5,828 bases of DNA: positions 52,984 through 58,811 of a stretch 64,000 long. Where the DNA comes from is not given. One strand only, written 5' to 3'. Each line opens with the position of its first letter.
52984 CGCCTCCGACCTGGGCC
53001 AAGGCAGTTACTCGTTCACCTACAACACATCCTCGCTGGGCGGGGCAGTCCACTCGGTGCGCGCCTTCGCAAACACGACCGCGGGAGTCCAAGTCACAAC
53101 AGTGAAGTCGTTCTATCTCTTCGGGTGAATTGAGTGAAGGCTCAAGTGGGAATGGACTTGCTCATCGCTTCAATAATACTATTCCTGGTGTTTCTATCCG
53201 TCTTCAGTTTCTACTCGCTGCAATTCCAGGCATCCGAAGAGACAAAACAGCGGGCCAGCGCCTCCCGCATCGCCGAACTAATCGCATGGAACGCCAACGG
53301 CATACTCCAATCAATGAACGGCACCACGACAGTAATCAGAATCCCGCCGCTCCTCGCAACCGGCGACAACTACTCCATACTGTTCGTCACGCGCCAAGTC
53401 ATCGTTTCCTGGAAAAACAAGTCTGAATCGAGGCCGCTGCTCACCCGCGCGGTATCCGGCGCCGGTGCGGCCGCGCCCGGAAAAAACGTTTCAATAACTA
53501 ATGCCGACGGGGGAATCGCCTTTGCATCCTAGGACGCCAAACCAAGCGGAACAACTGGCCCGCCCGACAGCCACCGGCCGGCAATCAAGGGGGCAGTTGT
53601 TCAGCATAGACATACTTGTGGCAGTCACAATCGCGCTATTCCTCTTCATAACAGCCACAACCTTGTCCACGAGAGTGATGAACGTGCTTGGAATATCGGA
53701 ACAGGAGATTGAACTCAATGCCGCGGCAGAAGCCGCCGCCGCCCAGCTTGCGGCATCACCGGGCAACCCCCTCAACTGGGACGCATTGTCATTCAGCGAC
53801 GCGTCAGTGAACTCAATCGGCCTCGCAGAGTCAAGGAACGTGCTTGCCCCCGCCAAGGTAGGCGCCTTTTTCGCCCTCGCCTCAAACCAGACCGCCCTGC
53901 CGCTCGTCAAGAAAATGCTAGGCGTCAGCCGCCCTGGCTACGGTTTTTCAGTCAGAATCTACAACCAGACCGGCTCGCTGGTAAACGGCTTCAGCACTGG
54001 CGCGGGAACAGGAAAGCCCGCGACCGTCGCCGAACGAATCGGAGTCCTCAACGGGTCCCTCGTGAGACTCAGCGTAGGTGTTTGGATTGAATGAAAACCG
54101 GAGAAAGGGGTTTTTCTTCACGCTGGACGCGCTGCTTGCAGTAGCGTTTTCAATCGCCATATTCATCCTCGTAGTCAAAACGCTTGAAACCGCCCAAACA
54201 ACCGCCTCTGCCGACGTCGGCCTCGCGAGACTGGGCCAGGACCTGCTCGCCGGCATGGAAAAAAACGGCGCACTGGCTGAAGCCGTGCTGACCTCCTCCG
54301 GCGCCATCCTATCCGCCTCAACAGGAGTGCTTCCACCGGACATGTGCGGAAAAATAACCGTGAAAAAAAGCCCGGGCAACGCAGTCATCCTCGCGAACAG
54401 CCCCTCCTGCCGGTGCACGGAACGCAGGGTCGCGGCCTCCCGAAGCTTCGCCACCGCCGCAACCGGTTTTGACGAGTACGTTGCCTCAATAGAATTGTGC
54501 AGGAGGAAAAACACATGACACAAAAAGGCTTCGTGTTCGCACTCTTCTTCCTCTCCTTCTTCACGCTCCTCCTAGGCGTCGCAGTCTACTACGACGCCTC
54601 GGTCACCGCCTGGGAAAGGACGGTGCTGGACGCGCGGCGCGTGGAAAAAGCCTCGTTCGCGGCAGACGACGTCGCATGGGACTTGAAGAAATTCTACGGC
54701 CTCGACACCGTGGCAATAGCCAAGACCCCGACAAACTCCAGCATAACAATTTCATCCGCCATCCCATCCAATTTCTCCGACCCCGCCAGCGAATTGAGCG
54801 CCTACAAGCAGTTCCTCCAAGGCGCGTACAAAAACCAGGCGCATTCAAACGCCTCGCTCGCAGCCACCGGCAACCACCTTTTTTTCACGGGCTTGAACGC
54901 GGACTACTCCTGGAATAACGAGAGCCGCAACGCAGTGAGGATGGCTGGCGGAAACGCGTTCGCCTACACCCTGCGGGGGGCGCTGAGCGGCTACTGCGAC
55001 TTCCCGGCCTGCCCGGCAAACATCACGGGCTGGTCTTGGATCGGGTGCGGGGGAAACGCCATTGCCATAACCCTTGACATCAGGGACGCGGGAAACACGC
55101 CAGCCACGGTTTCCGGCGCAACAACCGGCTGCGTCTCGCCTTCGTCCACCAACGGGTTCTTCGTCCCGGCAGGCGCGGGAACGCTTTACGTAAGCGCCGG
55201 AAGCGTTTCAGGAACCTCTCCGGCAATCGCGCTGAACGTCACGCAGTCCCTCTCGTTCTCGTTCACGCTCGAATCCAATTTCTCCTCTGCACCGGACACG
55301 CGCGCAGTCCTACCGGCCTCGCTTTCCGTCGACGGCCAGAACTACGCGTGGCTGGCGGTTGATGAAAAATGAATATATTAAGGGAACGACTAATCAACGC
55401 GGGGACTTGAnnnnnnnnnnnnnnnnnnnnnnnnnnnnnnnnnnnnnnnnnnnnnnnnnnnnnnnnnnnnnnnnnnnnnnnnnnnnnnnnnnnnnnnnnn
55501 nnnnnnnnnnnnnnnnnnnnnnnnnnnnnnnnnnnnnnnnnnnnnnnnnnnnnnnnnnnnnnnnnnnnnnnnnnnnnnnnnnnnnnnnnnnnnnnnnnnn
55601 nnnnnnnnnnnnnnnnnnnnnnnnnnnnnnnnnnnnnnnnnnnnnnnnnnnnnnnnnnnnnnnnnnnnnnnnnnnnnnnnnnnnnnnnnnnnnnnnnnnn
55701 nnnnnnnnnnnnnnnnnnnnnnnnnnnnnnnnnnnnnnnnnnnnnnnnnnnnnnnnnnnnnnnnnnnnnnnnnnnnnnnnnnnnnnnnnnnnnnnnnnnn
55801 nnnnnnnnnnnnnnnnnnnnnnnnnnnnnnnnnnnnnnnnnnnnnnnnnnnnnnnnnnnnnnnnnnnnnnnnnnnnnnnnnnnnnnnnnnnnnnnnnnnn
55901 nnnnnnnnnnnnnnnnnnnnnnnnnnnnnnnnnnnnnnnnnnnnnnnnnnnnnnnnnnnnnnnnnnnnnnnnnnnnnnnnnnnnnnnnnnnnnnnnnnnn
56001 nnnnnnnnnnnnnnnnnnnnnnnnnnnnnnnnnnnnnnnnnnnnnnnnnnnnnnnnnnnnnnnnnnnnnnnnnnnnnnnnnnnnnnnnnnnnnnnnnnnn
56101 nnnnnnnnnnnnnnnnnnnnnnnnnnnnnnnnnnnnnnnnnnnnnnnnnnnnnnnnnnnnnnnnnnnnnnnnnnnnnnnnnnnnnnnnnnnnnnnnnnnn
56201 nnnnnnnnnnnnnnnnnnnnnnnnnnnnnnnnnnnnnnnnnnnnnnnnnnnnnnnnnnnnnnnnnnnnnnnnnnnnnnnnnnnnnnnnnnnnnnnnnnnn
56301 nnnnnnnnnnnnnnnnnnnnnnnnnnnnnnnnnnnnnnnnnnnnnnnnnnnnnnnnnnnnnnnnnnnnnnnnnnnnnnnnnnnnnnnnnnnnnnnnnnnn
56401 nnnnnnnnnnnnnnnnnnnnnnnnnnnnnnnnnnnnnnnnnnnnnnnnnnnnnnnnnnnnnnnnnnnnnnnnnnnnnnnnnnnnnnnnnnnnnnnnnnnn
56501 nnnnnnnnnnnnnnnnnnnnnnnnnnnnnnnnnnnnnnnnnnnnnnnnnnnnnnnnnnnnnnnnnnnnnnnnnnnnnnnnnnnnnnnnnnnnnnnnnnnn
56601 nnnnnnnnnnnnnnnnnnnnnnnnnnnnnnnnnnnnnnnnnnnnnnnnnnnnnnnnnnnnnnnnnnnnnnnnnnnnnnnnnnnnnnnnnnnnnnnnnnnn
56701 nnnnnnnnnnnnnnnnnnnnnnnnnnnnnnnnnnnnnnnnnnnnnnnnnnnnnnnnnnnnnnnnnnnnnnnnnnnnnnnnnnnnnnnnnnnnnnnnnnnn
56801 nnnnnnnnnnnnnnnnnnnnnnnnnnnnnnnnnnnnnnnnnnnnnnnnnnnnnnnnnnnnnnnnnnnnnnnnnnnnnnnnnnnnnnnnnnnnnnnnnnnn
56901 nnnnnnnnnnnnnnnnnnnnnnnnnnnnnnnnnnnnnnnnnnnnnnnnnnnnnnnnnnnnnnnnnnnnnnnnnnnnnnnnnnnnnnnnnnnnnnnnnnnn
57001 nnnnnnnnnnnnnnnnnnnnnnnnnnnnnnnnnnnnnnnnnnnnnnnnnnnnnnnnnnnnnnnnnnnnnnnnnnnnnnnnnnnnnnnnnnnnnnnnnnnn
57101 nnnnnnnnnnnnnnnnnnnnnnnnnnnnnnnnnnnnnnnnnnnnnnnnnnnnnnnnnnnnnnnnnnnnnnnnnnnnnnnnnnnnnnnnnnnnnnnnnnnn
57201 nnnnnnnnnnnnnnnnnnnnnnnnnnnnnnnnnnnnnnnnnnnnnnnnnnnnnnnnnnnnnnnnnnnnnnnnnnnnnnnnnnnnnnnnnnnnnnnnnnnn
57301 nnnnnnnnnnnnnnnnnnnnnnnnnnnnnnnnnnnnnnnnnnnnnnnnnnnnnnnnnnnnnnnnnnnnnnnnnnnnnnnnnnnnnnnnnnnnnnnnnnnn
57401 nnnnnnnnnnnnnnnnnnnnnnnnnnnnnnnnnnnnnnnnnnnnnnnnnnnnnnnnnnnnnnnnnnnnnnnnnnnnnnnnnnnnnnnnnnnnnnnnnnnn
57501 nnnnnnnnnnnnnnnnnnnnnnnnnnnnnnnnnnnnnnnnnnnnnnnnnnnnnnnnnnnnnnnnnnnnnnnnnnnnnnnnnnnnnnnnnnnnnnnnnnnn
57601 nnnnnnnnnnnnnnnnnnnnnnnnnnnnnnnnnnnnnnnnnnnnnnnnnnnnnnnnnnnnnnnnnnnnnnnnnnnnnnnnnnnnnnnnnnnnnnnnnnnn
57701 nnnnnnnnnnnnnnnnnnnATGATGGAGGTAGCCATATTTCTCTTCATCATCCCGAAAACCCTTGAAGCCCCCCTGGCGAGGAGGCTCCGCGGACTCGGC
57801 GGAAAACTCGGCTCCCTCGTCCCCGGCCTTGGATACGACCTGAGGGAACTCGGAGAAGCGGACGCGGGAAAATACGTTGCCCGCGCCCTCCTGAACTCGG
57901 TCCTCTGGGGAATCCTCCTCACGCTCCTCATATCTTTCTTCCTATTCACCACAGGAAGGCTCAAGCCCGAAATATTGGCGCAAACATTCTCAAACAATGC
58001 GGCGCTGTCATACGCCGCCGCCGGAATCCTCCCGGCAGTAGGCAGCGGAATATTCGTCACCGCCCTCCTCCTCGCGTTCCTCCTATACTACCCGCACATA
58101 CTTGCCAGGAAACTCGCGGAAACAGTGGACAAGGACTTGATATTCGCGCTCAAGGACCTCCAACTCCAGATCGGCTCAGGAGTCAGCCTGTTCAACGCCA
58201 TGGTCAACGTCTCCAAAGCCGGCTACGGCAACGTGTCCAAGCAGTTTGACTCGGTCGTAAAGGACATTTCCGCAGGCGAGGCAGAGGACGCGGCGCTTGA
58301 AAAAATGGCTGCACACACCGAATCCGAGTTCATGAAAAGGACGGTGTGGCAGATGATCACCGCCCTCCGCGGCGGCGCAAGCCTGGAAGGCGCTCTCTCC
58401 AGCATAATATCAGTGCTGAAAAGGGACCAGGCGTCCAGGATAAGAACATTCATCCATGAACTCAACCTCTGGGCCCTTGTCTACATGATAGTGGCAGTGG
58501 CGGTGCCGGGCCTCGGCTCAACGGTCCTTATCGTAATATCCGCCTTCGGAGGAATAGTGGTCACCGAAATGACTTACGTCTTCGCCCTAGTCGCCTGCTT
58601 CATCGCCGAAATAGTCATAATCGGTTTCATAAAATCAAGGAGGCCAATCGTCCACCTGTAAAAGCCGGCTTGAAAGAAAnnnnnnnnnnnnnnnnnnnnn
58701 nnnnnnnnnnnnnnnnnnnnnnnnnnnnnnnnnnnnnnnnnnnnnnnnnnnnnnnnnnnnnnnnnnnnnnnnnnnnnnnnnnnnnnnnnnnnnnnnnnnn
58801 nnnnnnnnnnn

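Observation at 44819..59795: Shared 14-mer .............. (palindromic core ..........) in the predicted promoter regions of the wHTH/ATPase gene and a distal pilin gene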

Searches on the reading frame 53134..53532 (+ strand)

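Call 9: search_protein_families(library=pfam, proteins=[window:53134-53532:+], max_evalue=0.01)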
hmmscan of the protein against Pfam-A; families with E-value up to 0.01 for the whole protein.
window:53134-53532:+ (132 aa): 1 family
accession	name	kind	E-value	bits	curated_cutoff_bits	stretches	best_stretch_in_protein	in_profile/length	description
PF23958.1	DUF7287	-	0.0031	18.5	27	1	2-54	3-57/157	Family of unknown function (DUF7287)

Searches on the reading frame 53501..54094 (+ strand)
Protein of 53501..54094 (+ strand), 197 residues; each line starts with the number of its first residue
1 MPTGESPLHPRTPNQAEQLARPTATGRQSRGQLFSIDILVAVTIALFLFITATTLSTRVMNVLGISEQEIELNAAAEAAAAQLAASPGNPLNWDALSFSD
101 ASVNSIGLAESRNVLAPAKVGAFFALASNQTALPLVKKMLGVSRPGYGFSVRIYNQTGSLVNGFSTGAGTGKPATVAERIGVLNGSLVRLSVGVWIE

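Call 9: search_protein_families(library=pfam, proteins=[window:53501-54094:+], max_evalue=0.01)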
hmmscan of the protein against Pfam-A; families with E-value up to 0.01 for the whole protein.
window:53501-54094:+ (197 aa): 1 family
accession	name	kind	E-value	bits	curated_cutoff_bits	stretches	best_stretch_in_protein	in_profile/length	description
PF23958.1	DUF7287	-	0.0086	17.1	27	0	30-195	3-157/157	Family of unknown function (DUF7287)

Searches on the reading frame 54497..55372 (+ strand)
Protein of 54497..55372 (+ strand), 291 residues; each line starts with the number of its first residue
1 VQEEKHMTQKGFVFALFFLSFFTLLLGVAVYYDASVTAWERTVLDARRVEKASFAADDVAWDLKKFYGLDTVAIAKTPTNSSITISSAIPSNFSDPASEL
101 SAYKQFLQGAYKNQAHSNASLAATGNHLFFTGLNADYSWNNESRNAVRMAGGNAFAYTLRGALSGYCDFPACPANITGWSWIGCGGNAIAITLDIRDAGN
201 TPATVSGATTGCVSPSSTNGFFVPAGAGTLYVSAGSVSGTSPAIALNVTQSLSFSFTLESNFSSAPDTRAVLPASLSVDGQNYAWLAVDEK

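Call 10: search_protein_families(library=pfam, proteins=[window:54497-55372:+], max_evalue=0.01)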
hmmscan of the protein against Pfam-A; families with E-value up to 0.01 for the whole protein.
window:54497-55372:+ (291 aa): 0 families

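Call 55: find_related_loci(query=A2, collection=genome_contigs, flank=10000)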
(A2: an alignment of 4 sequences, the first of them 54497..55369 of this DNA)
Query A2 (291 aa) in genome_contigs; peptide patterns used: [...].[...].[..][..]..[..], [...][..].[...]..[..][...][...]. (x = any residue, [..] = any of these).
129 stretches matched a pattern, but none encodes a relative of the query by tblastn (E <= 1e-3).
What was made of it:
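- On Operator of a dimeric winged-helix repressor: The source genome is not in genome_contigs (call 55).
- Tried and rejected: None of the 129 pattern hits was a relative, so neither the source MAG nor its near relatives are in that collection (call 55).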

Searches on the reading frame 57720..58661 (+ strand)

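Call 10: search_protein_families(library=pfam, proteins=[window:57720-58661:+], max_evalue=0.01)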
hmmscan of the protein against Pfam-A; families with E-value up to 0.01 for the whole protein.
window:57720-58661:+ (313 aa): 1 family
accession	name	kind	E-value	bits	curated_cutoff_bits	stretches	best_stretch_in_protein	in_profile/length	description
PF00482.28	T2SSF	-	3e-13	50.3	25.2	1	149-266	7-121/125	Type II secretion system (T2SS), protein F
